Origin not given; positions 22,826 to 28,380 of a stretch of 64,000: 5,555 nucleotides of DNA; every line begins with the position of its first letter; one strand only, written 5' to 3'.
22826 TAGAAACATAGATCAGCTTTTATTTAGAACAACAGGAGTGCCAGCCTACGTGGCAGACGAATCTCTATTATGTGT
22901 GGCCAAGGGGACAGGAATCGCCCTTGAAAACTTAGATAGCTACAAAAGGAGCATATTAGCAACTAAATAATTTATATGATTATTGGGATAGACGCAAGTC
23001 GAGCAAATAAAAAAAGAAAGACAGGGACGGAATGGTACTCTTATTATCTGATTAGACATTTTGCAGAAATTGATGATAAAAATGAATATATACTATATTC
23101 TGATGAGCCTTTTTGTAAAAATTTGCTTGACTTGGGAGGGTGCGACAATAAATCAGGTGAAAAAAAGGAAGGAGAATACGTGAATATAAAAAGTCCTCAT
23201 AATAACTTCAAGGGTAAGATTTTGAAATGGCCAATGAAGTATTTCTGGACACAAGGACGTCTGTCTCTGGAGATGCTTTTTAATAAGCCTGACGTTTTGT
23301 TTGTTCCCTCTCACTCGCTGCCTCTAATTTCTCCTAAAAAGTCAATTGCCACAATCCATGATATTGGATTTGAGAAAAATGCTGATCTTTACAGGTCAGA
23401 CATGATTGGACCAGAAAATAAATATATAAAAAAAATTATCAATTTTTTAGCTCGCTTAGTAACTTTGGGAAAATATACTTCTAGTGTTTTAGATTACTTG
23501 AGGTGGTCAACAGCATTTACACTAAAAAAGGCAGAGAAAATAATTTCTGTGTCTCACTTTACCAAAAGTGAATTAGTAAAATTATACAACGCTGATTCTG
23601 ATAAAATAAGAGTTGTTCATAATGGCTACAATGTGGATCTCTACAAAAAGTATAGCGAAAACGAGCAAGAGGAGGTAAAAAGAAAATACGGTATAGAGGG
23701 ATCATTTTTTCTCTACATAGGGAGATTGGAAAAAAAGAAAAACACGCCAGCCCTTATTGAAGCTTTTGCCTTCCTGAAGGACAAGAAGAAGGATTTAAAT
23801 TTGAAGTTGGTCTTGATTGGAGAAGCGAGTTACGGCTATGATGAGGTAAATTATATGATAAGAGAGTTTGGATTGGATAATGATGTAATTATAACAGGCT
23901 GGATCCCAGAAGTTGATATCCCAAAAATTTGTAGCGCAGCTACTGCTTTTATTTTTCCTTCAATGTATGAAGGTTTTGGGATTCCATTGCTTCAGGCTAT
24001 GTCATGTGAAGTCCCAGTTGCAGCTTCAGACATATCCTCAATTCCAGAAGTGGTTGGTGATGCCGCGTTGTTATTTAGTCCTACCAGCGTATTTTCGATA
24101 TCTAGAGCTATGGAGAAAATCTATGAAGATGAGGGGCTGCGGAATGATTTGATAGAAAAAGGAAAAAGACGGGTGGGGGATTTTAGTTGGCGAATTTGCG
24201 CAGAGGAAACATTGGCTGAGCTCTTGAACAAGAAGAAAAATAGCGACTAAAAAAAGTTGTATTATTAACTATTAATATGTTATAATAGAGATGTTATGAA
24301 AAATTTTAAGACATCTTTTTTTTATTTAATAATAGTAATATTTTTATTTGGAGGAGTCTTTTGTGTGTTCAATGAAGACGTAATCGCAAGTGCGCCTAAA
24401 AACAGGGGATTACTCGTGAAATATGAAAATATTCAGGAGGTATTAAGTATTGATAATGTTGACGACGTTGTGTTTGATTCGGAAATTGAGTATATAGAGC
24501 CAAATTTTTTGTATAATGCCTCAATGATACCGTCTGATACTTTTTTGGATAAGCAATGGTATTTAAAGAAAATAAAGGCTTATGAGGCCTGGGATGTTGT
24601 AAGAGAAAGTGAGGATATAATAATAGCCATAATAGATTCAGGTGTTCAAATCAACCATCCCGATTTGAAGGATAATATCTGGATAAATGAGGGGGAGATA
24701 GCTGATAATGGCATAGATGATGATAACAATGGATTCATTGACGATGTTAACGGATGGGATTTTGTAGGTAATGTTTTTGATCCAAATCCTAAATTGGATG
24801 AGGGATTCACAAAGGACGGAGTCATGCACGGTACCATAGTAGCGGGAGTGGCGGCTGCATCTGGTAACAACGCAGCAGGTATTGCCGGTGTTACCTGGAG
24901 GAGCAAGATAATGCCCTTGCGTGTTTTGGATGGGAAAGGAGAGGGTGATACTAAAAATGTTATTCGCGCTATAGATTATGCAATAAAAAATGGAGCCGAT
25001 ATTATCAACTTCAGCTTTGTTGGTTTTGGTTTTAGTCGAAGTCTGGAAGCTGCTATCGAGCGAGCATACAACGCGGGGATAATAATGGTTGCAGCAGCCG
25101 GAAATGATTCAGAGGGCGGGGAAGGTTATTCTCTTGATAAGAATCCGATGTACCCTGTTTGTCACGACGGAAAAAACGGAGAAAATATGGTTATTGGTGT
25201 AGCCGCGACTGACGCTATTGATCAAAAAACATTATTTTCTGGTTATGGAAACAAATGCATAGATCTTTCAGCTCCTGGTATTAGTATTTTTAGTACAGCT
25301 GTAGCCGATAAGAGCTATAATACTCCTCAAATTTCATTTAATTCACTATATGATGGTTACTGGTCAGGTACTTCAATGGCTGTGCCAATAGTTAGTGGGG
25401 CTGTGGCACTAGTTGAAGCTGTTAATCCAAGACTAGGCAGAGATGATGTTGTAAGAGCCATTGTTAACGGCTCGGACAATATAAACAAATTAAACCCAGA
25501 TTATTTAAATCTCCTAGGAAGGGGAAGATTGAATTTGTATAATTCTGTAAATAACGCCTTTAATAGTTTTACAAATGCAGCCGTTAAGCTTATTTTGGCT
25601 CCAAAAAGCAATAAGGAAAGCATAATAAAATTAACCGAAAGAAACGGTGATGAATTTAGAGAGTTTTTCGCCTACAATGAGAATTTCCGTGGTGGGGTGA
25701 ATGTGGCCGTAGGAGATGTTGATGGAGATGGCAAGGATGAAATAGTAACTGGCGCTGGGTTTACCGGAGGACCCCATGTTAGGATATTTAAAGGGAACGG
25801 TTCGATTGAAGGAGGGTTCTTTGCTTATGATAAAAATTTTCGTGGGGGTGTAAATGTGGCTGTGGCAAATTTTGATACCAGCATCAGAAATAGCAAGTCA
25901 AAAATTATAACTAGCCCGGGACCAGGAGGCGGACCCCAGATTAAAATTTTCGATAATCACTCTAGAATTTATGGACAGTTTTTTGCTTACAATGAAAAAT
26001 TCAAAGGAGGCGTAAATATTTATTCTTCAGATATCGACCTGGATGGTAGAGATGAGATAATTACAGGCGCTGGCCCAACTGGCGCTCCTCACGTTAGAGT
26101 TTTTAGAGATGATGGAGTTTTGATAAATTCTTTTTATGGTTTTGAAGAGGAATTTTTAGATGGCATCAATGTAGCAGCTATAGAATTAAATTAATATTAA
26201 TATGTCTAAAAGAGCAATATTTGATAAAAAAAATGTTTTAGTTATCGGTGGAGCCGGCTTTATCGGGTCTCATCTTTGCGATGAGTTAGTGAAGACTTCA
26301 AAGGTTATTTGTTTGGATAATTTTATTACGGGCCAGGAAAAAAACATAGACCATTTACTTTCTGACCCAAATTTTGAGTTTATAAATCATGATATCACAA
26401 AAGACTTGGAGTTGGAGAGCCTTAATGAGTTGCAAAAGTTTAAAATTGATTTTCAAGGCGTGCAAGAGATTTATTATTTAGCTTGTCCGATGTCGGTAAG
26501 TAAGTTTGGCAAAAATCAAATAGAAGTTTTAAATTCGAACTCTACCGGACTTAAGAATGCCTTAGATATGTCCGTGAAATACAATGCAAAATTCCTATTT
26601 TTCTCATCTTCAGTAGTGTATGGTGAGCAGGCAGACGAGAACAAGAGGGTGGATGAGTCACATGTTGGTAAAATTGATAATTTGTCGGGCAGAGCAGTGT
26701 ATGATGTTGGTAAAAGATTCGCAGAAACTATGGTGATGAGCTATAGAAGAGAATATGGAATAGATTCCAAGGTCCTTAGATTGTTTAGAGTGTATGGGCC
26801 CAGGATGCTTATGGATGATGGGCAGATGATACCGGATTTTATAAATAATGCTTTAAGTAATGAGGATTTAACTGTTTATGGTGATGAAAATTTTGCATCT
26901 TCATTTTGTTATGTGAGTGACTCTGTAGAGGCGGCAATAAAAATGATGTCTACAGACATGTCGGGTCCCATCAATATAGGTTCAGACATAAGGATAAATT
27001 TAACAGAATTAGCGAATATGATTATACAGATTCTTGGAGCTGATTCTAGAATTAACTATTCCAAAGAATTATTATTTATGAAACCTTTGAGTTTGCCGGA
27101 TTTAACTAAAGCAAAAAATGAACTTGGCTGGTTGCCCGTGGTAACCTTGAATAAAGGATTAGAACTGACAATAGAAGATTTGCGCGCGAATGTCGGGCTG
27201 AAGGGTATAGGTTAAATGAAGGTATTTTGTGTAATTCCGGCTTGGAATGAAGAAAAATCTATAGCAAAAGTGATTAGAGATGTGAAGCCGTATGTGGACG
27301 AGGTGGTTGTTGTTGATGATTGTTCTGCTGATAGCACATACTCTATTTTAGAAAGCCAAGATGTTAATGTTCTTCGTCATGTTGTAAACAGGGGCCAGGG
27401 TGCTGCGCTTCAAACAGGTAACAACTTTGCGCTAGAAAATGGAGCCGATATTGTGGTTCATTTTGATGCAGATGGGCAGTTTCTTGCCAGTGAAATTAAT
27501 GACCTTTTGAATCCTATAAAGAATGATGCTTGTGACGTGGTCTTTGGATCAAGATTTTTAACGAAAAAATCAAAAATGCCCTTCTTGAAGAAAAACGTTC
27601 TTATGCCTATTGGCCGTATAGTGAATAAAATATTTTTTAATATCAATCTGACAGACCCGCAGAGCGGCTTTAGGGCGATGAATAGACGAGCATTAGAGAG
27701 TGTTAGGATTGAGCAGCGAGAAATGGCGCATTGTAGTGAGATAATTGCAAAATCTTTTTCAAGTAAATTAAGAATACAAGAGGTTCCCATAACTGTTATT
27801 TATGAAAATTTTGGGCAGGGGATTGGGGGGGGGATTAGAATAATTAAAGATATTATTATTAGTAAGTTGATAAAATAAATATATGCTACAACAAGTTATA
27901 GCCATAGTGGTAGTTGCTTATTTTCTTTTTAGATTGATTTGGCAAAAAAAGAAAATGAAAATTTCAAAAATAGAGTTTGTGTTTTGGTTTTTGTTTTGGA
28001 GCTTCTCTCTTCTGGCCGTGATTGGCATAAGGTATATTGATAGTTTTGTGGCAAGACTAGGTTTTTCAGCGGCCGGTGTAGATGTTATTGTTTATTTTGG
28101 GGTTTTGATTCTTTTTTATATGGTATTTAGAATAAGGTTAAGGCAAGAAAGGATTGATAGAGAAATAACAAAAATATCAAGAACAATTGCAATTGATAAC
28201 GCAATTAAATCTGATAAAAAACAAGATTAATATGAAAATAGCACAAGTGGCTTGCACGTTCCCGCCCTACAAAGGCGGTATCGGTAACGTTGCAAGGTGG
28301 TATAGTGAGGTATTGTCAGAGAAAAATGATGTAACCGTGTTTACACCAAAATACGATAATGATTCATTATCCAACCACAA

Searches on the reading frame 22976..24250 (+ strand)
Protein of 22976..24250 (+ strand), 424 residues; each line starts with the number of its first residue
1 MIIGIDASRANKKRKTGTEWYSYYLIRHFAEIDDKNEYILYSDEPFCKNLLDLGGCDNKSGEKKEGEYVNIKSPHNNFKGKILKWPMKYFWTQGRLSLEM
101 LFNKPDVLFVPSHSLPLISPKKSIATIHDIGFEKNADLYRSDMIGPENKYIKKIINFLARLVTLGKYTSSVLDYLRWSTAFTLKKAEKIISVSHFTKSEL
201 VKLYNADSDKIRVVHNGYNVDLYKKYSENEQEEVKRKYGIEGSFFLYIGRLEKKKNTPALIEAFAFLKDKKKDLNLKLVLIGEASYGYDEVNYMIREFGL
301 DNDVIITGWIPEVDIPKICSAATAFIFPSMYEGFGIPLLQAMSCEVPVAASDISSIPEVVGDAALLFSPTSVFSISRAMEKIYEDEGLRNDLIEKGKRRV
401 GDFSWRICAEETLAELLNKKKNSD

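Call 78: search_protein_families(library=pfam, proteins=[window:22976-24250:+], max_evalue=0.00001)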
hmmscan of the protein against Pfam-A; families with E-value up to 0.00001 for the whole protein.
window:22976-24250:+ (424 aa): 3 families
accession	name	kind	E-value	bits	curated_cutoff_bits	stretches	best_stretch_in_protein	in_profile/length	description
PF00534.26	Glycos_transf_1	-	3.2e-37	128.1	26.4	1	231-399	2-172/172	Glycosyl transferases group 1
PF13692.12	Glyco_trans_1_4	-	1.1e-27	97.5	27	1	245-385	4-142/142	Glycosyl transferases group 1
PF13439.12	Glyco_transf_4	-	2.6e-11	44.3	28.5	1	82-221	50-169/170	Glycosyltransferase Family 4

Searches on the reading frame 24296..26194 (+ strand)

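Call 78: search_protein_families(library=pfam, proteins=[window:24296-26194:+], max_evalue=0.00001)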
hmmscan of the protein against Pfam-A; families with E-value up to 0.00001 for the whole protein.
window:24296-26194:+ (632 aa): 2 families
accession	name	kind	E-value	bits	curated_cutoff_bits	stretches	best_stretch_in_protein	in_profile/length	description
PF00082.27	Peptidase_S8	-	9.6e-47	160.1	21.8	1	106-395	2-275/288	Subtilase family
PF01839.29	FG-GAP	-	5.9e-08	32.9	22.1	1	467-490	2-25/37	FG-GAP repeat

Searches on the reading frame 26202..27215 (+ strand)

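Call 79: search_protein_families(library=pfam, proteins=[window:26202-27215:+], max_evalue=0.00001)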
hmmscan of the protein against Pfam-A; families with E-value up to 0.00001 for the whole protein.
window:26202-27215:+ (337 aa): 5 families
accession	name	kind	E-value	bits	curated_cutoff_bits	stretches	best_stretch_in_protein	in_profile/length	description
PF01370.27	Epimerase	-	4.2e-40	138.1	20.9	1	12-260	1-240/240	NAD dependent epimerase/dehydratase family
PF16363.11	GDP_Man_Dehyd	-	3.8e-37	128.9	27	1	13-321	1-330/332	GDP-mannose 4,6 dehydratase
PF01073.25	3Beta_HSD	-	4e-15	56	22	1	13-246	1-226/280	3-beta hydroxysteroid dehydrogenase/isomerase family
PF02719.21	Polysacc_synt_2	-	5.1e-11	42.7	20.2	1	12-131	1-122/293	Polysaccharide biosynthesis protein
PF07993.18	NAD_binding_4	-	4.1e-08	33.1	20.1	0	106-199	105-209/258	Male sterility protein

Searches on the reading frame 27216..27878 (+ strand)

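Call 79: search_protein_families(library=pfam, proteins=[window:27216-27878:+], max_evalue=0.00001)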
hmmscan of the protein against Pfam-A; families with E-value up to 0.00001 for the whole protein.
window:27216-27878:+ (220 aa): 1 family
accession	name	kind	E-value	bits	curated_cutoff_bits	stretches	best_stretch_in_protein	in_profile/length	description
PF00535.33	Glycos_transf_2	-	1.2e-24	87.6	23.3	1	6-162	3-166/168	Glycosyl transferase family 2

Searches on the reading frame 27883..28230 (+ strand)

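Call 79: search_protein_families(library=pfam, proteins=[window:27883-28230:+], max_evalue=0.00001)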
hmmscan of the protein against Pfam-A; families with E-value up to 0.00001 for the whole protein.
window:27883-28230:+ (115 aa): 1 family
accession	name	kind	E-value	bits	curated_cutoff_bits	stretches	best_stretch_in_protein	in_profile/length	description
PF10066.14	DUF2304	-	3.9e-15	56.5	25.5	1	3-107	2-105/106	Uncharacterized conserved protein (DUF2304)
